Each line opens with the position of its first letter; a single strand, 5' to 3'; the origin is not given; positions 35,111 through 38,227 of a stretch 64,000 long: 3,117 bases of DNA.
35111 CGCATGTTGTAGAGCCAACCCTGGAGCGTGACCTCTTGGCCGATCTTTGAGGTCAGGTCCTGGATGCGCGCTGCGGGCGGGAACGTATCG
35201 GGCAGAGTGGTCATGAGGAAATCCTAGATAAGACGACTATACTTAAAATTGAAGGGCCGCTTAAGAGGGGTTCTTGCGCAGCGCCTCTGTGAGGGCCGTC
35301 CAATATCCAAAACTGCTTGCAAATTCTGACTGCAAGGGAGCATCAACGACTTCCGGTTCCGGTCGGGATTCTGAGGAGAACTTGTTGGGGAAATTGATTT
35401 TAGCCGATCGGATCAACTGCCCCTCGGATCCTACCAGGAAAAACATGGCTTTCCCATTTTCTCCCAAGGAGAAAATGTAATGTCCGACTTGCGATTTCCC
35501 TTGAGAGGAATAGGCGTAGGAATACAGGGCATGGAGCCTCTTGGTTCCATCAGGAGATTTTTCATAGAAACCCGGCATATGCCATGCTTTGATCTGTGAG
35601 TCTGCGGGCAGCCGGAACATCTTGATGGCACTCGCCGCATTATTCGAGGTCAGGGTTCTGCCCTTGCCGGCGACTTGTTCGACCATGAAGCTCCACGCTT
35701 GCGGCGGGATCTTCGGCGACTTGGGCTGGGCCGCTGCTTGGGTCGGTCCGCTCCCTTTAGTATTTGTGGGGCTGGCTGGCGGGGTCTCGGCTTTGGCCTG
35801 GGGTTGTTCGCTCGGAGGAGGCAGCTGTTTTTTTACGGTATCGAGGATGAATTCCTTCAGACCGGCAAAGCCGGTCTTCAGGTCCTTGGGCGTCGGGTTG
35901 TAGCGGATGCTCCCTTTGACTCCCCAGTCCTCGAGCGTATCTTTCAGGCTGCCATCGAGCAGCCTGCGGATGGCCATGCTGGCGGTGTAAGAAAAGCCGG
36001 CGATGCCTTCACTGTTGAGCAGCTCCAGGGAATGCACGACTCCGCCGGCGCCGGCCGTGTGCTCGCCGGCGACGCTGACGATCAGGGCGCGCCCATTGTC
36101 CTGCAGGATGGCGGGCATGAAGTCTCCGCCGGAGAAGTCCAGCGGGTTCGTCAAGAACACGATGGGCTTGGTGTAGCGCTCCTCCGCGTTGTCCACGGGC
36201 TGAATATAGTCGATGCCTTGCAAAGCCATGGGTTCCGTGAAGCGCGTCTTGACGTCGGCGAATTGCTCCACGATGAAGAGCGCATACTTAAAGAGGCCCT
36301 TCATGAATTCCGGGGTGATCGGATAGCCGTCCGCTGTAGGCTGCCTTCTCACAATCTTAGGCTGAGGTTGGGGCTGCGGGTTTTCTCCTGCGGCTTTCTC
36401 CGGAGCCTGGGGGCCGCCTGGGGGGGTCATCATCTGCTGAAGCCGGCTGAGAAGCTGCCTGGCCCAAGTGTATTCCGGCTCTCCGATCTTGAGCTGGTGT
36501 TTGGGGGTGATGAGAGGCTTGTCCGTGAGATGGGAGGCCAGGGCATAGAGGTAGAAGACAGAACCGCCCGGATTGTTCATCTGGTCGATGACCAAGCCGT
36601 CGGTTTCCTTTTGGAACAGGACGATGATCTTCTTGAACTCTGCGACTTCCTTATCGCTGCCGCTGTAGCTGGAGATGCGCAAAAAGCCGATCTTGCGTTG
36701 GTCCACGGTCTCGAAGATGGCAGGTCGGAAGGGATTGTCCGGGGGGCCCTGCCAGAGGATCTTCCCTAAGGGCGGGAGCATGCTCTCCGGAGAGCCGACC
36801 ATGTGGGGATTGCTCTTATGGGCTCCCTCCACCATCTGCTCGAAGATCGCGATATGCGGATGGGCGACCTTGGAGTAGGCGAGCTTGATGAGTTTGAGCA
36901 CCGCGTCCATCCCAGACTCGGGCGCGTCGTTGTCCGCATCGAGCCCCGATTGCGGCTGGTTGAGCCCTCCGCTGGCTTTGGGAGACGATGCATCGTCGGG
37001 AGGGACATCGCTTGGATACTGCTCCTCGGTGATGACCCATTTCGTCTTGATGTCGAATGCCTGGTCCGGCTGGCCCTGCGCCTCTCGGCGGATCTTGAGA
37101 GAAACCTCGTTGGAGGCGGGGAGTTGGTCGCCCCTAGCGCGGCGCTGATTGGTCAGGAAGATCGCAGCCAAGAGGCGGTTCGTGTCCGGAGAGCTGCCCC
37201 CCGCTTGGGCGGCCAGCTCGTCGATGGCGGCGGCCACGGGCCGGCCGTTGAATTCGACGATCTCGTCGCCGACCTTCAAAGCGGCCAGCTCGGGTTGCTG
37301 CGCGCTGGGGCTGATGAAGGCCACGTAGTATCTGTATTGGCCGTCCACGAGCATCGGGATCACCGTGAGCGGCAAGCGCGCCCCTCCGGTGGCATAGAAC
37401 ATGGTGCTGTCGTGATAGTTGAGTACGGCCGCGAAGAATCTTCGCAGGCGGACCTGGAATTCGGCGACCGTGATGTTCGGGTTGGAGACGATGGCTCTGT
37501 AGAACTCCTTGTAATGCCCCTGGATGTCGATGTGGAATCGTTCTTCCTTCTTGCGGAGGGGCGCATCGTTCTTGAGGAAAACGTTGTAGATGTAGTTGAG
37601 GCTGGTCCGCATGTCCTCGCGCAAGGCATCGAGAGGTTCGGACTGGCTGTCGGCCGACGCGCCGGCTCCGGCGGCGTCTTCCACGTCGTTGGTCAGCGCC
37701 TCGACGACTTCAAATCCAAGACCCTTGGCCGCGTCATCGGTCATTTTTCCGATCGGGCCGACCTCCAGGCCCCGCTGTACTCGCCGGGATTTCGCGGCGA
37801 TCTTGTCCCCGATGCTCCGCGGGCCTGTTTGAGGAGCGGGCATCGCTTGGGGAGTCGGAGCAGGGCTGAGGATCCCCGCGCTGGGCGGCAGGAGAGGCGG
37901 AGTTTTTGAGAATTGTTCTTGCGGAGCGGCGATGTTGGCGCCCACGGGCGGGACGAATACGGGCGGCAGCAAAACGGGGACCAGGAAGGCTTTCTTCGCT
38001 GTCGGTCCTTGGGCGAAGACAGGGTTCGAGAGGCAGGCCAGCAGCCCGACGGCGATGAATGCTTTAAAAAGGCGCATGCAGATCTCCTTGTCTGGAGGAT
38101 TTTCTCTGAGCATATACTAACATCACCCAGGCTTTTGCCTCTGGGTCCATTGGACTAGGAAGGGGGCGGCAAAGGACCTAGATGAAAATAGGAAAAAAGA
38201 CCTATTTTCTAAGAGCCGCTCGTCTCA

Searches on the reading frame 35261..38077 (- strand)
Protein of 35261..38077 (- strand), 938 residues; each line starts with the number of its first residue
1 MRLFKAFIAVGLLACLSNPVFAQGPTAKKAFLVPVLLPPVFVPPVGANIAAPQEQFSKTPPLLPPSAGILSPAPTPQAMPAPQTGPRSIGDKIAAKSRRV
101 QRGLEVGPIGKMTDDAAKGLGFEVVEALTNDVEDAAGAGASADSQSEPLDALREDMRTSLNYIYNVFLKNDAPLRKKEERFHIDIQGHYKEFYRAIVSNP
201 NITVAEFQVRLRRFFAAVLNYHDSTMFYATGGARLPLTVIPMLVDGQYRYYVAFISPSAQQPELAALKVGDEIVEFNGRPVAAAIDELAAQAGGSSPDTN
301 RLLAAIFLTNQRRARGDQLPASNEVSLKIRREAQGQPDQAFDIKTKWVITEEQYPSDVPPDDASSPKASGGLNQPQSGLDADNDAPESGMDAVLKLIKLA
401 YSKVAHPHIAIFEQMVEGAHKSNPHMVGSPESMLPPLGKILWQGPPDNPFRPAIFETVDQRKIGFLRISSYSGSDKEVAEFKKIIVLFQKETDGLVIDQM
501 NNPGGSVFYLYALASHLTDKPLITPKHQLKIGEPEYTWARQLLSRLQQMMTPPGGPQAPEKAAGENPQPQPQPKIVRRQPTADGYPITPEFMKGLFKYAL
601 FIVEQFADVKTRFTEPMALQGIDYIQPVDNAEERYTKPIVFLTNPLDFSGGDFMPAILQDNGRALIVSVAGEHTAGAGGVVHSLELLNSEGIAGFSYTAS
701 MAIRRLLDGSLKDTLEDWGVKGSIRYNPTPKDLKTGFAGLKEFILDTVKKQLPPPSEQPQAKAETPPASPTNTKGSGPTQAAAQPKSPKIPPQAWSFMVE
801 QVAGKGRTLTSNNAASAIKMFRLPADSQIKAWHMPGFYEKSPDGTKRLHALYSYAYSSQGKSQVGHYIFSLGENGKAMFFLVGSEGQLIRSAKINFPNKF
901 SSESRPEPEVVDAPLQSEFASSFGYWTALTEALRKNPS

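Call 87: search_protein_families(library=ncbifam, proteins=[window:35261-38077:-], max_evalue=0.01)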
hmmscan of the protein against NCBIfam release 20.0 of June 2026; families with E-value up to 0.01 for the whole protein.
window:35261-38077:- (938 aa): 7 families
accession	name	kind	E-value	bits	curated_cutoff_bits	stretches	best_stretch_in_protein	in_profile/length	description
NF033424.1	chlamy_CPAF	equivalog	2.2e-122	409.5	250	1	152-750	25-562/564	protease-like activity factor CPAF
TIGR00225.1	prc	subfamily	1.6e-09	37.3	218.6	1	625-692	224-288/335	C-terminal processing peptidase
NF045588.1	Cterm_S41_CtpA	exception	6e-07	28.7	625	0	453-505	206-257/401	carboxyl-terminal processing protease CtpA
NF045591.1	Cterm_S41_CtpZ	exception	3.8e-06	25.9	525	1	459-533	210-284/403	carboxyl-terminal processing protease CtpZ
NF045589.1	Cterm_S41_CtpB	exception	8.5e-05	21.4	633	0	457-507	214-263/416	carboxyl-terminal processing protease CtpB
NF008388.1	PRK11186.1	exception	0.00092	17.7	825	0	631-681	434-481/663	carboxy terminal-processing peptidase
NF045590.1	Cterm_S41_CtpC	exception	0.0013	17.5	665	0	458-512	213-266/418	carboxyl-terminal processing protease CtpC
